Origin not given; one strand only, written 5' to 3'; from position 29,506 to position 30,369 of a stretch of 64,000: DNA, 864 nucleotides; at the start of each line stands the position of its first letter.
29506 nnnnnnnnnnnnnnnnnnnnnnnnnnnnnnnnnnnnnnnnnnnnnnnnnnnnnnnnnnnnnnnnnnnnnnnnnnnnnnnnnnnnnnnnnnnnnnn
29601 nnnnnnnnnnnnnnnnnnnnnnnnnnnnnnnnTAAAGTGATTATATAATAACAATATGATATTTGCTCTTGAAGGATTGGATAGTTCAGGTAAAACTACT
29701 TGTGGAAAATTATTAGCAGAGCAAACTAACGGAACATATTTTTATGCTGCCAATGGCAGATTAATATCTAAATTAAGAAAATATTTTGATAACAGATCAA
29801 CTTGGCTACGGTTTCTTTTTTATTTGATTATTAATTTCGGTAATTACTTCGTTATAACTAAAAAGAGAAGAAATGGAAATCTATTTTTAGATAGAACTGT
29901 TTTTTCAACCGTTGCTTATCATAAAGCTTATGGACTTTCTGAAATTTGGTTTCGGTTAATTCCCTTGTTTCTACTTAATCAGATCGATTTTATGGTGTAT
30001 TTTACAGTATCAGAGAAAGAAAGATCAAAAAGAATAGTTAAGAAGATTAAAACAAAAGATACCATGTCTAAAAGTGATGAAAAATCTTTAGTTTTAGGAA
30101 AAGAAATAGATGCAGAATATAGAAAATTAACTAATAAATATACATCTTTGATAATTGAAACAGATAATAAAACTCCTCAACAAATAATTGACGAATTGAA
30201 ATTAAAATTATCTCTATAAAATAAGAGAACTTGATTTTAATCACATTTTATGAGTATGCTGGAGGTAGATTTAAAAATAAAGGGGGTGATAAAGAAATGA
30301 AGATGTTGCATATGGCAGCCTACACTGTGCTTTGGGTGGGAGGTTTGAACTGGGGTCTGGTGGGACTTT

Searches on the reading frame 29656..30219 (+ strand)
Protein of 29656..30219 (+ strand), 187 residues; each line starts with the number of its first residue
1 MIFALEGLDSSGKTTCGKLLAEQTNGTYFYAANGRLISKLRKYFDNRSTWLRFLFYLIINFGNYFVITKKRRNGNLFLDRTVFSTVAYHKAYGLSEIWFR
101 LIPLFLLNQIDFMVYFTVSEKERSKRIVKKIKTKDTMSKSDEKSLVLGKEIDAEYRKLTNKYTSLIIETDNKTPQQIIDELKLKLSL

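Call 56: search_protein_families(library=pfam, proteins=[window:29656-30219:+], max_evalue=0.001)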
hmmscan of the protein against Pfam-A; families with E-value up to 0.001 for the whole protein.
window:29656-30219:+ (187 aa): 3 families
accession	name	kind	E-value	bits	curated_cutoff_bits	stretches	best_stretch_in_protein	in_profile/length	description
PF02223.23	Thymidylate_kin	-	6.6e-08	32.9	27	1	5-172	1-177/185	Thymidylate kinase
PF13521.12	AAA_28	-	3.7e-05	24.5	27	1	4-94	3-95/164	AAA domain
PF01712.25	dNK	-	0.00034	20.9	27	0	4-178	2-178/203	Deoxynucleoside kinase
